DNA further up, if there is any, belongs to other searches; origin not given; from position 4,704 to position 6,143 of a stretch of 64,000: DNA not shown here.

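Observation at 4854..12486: Undescribed Qmo/HdrA-type membrane complex encoded with TusA, DsrE and an ArsR-type regulator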

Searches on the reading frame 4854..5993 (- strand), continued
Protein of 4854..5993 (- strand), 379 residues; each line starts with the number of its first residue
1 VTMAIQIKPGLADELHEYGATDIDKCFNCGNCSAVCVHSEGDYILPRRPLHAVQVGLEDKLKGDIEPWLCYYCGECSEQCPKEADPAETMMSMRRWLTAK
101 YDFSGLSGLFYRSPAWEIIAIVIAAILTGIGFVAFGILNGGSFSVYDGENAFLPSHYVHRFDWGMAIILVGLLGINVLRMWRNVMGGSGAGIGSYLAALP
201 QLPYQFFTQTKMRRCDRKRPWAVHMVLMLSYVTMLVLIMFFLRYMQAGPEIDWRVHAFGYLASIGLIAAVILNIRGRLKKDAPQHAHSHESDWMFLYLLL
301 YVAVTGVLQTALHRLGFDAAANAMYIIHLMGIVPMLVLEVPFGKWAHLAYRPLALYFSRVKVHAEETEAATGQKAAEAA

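Call 41: search_protein_families(library=pfam, proteins=[L005:7263-8354:+, L004:18744-19124:+, L006:12058-12858:+, L004:19824-20330:-, L004:19246-19605:+, L006:11682-11966:+, L010:15784-16473:+, L010:16530-17006:+, L004:20350-20650:+], max_evalue=0.001)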
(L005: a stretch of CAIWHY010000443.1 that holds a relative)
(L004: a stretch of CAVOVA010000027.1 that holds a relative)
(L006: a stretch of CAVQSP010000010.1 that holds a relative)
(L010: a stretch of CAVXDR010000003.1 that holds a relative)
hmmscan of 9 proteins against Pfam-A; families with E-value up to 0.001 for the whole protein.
L005:7263-8354:+ (363 aa): 1 family
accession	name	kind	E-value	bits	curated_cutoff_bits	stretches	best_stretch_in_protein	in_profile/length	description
PF00248.27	Aldo_ket_red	-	1.4e-64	218.4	24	1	51-348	2-290/291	Aldo/keto reductase family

L004:18744-19124:+ (126 aa): 1 family
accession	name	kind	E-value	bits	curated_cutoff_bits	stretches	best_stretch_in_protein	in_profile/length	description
PF02579.22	Nitro_FeMo-Co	-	9.2e-17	61.6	26.3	1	21-111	2-93/94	Dinitrogenase iron-molybdenum cofactor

L006:12058-12858:+ (266 aa): 0 families

L004:19824-20330:- (168 aa): 1 family
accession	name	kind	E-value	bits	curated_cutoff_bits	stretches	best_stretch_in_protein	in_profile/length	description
PF02566.24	OsmC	-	5.5e-13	49.6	27.5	1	66-159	1-98/100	OsmC-like protein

L004:19246-19605:+ (119 aa): 0 families

L006:11682-11966:+ (94 aa): 1 family
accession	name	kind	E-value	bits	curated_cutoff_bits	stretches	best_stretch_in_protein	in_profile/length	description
PF01206.22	TusA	-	2e-16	60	28.6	1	24-92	2-70/70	Sulfurtransferase TusA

L010:15784-16473:+ (229 aa): 0 families

L010:16530-17006:+ (158 aa): 0 families

L004:20350-20650:+ (100 aa): 14 families
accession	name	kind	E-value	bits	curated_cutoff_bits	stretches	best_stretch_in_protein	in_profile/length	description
PF01022.26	HTH_5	-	2.5e-14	53.3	22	1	13-58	1-46/47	Bacterial regulatory protein, arsR family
PF12840.13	HTH_20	-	1.1e-12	48.2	27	1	11-58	1-49/51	Helix-turn-helix domain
PF12802.13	MarR_2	-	3.1e-12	46.9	27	1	13-65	4-60/61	MarR family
PF25213.1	HVO_A0261_N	-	4.7e-07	30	35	1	13-62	10-59/86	HVO_A0261 N-terminal domain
PF13545.12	HTH_Crp_2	-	1e-06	29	27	1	23-65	18-58/70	Crp-like helix-turn-helix domain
PF01047.28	MarR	-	1.4e-05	25.3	24.6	1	29-63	19-55/59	MarR family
PF09339.16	HTH_IclR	-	3.8e-05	23.8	22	1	27-59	18-50/52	IclR helix-turn-helix domain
PF13412.12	HTH_24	-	6.2e-05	22.9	21.9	1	28-58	18-48/48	Winged helix-turn-helix DNA-binding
PF24033.1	DUF7342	-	0.00013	22.4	31.6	1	25-97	15-89/150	Family of unknown function (DUF7342)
PF01978.25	TrmB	-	0.00024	21.3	25.6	1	23-67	18-61/68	Sugar-specific transcriptional regulator TrmB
PF25212.1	HVO_A0114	-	0.0003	21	27.6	1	8-65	16-73/84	HVO_A0114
PF00392.27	GntR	-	0.00059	19.9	27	0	31-64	28-61/64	Bacterial regulatory proteins, gntR family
PF24270.1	HTH_Cmi2_C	-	0.00083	20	27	0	17-62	78-123/125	Cmi2, C-terminal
PF01325.25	Fe_dep_repress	-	0.00095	19.8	26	0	29-61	24-56/60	Iron dependent repressor, N-terminal DNA binding domain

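Call 58: search_protein_families(library=ncbifam, proteins=[L068:3342-5225:+, L068:2494-3009:+, L068:2898-3332:+, L068:5833-7761:+, L068:7761-10004:+, L068:10007-11221:+, L068:11261-12448:+, L068:999-2117:+, L037:6384-7650:+, L075:9956-11158:+], max_evalue=1e-10)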
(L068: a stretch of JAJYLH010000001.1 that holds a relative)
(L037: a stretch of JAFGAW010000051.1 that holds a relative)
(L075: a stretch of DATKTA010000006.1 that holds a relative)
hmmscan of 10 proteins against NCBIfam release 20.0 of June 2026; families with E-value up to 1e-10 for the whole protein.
L068:3342-5225:+ (627 aa): 11 families
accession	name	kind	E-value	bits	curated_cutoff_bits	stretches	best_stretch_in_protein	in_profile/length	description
TIGR02061.1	aprA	equivalog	1.2e-274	912.5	641.75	1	15-622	1-612/616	adenylyl-sulfate reductase subunit alpha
NF005331.0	PRK06854.1-2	equivalog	9.9e-127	423.7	557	1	7-622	3-554/563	adenylyl-sulfate reductase subunit alpha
NF006131.0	PRK08275.1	equivalog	4.5e-57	193.6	587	2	8-273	5-270/577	fumarate reductase/succinate dehydrogenase flavoprotein subunit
NF010374.0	PRK13800.1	equivalog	3.1e-41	141.5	1196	2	8-262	8-262/898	fumarate reductase/succinate dehydrogenase flavoprotein subunit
NF004724.0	PRK06069.1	subfamily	8.8e-21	73.7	826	1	12-207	4-204/577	succinate dehydrogenase/fumarate reductase flavoprotein subunit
NF004900.0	PRK06263.1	equivalog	7.3e-20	71.1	718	0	417-607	361-536/546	fumarate reductase (CoM/CoB) subunit TfrA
TIGR01812.1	sdhA_frdA_Gneg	subfamily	4.8e-19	68.3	567.3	0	15-211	1-199/568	succinate dehydrogenase or fumarate reductase, flavoprotein subunit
NF005866.0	PRK07803.1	equivalog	1.7e-16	59.5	819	0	415-620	402-596/631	fumarate reductase/succinate dehydrogenase flavoprotein subunit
NF006383.0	PRK08626.1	equivalog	1.8e-13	49.7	663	0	416-606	384-567/657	fumarate reductase flavoprotein subunit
NF004613.0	PRK05945.1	equivalog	8.9e-12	44.4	824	0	13-210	3-204/575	succinate dehydrogenase/fumarate reductase flavoprotein subunit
TIGR01816.1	sdhA_forward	equivalog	8.3e-11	40.7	727.35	0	413-623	367-568/584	succinate dehydrogenase flavoprotein subunit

L068:2494-3009:+ (171 aa): 0 families

L068:2898-3332:+ (144 aa): 1 family
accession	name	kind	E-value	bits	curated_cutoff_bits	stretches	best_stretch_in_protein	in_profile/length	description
TIGR02060.1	aprB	equivalog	3.6e-64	214.5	135.65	1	1-132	1-132/132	adenylyl-sulfate reductase subunit beta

L068:5833-7761:+ (642 aa): 3 families
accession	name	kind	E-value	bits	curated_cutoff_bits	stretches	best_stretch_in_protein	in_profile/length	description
NF040770.1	hetero_SS_HdrA2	exception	8.7e-99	331.7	1100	1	229-637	134-558/777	CoB-CoM heterodisulfide reductase HdrA2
NF041778.1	hetero_SS_HdrA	equivalog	4e-83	279.6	1400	1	236-637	144-568/771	ferredoxin:CoB-CoM heterodisulfide reductase subunit HdrA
NF041891.1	hdrA_Methbact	equivalog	8e-82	275.6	1300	1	232-636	131-553/762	ferredoxin:CoB-CoM heterodisulfide reductase subunit HdrA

L068:7761-10004:+ (747 aa): 4 families
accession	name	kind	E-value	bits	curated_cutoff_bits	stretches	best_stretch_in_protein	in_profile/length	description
NF040770.1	hetero_SS_HdrA2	exception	7.8e-109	364.9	1100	3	471-740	516-772/777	CoB-CoM heterodisulfide reductase HdrA2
NF041778.1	hetero_SS_HdrA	equivalog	7.3e-62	209.3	1400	2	227-409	315-506/771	ferredoxin:CoB-CoM heterodisulfide reductase subunit HdrA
NF041891.1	hdrA_Methbact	equivalog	8e-62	209.5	1300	3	226-408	301-491/762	ferredoxin:CoB-CoM heterodisulfide reductase subunit HdrA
NF045873.1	F420_non_VhuD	exception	1.2e-14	54.5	215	1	613-745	2-131/132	F420-non-reducing hydrogenase iron-sulfur subunit VhuD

L068:10007-11221:+ (404 aa): 2 families
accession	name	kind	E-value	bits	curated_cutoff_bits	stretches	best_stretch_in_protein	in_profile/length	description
NF038018.1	qmoC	equivalog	5.8e-52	177.3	300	1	9-356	5-358/360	quinone-interacting membrane-bound oxidoreductase complex subunit QmoC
TIGR03290.1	CoB_CoM_SS_C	equivalog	8.3e-15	55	160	1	22-94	2-74/144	CoB--CoM heterodisulfide reductase subunit C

L068:11261-12448:+ (395 aa): 3 families
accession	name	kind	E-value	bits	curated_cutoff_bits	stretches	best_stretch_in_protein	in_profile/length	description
TIGR00339.1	sopT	equivalog_domain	7.2e-121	403.6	322.95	1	4-387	1-382/383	sulfate adenylyltransferase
NF003166.0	PRK04149.1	subfamily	1.2e-116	389.3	387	1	10-393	12-385/393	sulfate adenylyltransferase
NF004040.0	PRK05537.1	equivalog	2e-78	264.3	669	1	8-393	11-392/572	bifunctional sulfate adenylyltransferase/adenylylsulfate kinase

L068:999-2117:+ (372 aa): 0 families

L037:6384-7650:+ (421 aa): 3 families
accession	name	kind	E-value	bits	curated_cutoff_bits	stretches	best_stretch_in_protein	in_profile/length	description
NF040770.1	hetero_SS_HdrA2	exception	6.1e-136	454.5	1100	1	3-414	141-556/777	CoB-CoM heterodisulfide reductase HdrA2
NF041778.1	hetero_SS_HdrA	equivalog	9.7e-95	318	1400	1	3-412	144-564/771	ferredoxin:CoB-CoM heterodisulfide reductase subunit HdrA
NF041891.1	hdrA_Methbact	equivalog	1.6e-94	317.6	1300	1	4-415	136-553/762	ferredoxin:CoB-CoM heterodisulfide reductase subunit HdrA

L075:9956-11158:+ (400 aa): 3 families
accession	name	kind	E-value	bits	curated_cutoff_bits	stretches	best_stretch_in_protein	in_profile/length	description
NF038018.1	qmoC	equivalog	8.7e-59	199.8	300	1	23-375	4-358/360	quinone-interacting membrane-bound oxidoreductase complex subunit QmoC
TIGR03290.1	CoB_CoM_SS_C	equivalog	9.5e-15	54.8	160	1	36-111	1-76/144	CoB--CoM heterodisulfide reductase subunit C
NF011607.0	PRK15033.1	subfamily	2.8e-11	43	524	0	36-383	32-379/389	tricarballylate utilization 4Fe-4S protein TcuB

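Call 64: search_protein_families(library=pfam, proteins=[L018:2540-3826:+, L018:4686-5288:+, L018:5272-6069:+, L018:6142-7206:+, L018:7095-8033:+, L018:7925-9985:+, L018:13342-14430:+, L018:1409-2419:-], max_evalue=0.00001)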
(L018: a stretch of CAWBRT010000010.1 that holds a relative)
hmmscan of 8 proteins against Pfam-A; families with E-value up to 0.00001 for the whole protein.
L018:2540-3826:+ (428 aa): 2 families
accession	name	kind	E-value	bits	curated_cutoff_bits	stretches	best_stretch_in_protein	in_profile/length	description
PF13194.11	DUF4010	-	7.9e-44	150.3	30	1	203-406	1-206/210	Domain of unknown function (DUF4010)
PF02308.21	MgtC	-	1.2e-14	55.1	31.4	1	41-155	1-120/121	MgtC family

L018:4686-5288:+ (200 aa): 1 family
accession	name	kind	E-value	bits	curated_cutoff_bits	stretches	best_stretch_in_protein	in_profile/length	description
PF02662.21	FlpD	-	6.9e-50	168.6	22.3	1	60-182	1-123/123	Methyl-viologen-reducing hydrogenase, delta subunit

L018:5272-6069:+ (265 aa): 3 families
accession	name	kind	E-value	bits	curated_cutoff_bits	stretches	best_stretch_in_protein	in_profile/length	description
PF13183.11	Fer4_8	-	3.5e-06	27.9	27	1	177-246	2-68/68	4Fe-4S dicluster domain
PF12797.12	Fer4_2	-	4.8e-06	26.6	24.5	0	177-191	7-21/22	4Fe-4S binding domain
PF13534.11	Fer4_17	-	8.8e-06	26.6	22.2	0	179-246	1-60/61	4Fe-4S dicluster domain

L018:6142-7206:+ (354 aa): 5 families
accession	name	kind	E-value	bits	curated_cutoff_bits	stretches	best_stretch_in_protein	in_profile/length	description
PF17179.9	Fer4_22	-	5e-31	107.9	27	1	239-332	1-94/95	4Fe-4S dicluster domain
PF13237.11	Fer4_10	-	3.9e-08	33.5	25.5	0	314-332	4-22/53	4Fe-4S dicluster domain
PF00037.32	Fer4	-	2.8e-07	30.5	21.1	0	315-331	4-20/24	4Fe-4S binding domain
PF12838.12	Fer4_7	-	3e-06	28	27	0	239-331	1-50/52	4Fe-4S dicluster domain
PF25160.1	LdpA_Fe-S-bd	-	6.6e-06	26.3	27.6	0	237-252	25-40/49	LdpA Fe-S cluster-binding domain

L018:7095-8033:+ (312 aa): 3 families
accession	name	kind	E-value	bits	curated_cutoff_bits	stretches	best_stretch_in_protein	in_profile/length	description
PF00175.26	NAD_binding_1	-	4.2e-17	63.2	22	1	150-254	1-107/109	Oxidoreductase NAD-binding domain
PF10418.14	DHODB_Fe-S_bind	-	3.5e-11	43.1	23.9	1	273-305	1-40/41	Iron-sulfur cluster binding domain of dihydroorotate dehydrogenase B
PF00970.30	FAD_binding_6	-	5.6e-06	27.1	21.1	1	46-136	3-96/99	Oxidoreductase FAD-binding domain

L018:7925-9985:+ (686 aa): 4 families
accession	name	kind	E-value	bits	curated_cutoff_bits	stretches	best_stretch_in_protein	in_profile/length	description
PF07992.20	Pyr_redox_2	-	4.3e-13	49.8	26.1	0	221-259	3-41/291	Pyridine nucleotide-disulphide oxidoreductase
PF12831.13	FAD_oxidored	-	4.9e-08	33.1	27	1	222-258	3-39/416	FAD dependent oxidoreductase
PF13450.12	NAD_binding_8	-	2.8e-07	31.1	21.9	1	223-274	1-52/68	NAD(P)-binding Rossmann-like domain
PF00890.30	FAD_binding_2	-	1.4e-06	28.2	20.4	1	221-258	2-39/414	FAD binding domain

L018:13342-14430:+ (362 aa): 1 family
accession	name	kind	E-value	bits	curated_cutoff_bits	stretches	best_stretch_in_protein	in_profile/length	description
PF02615.19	Ldh_2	-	4.8e-121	404.4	38.8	1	10-338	3-332/333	Malate/L-lactate dehydrogenase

L018:1409-2419:- (336 aa): 2 families
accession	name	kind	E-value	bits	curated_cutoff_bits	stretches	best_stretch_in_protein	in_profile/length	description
PF02826.25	2-Hacid_dh_C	-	2.6e-46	157.7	25.1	1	111-297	1-178/178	D-isomer specific 2-hydroxyacid dehydrogenase, NAD binding domain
PF00389.36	2-Hacid_dh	-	2e-23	83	24.6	1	8-329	2-134/134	D-isomer specific 2-hydroxyacid dehydrogenase, catalytic domain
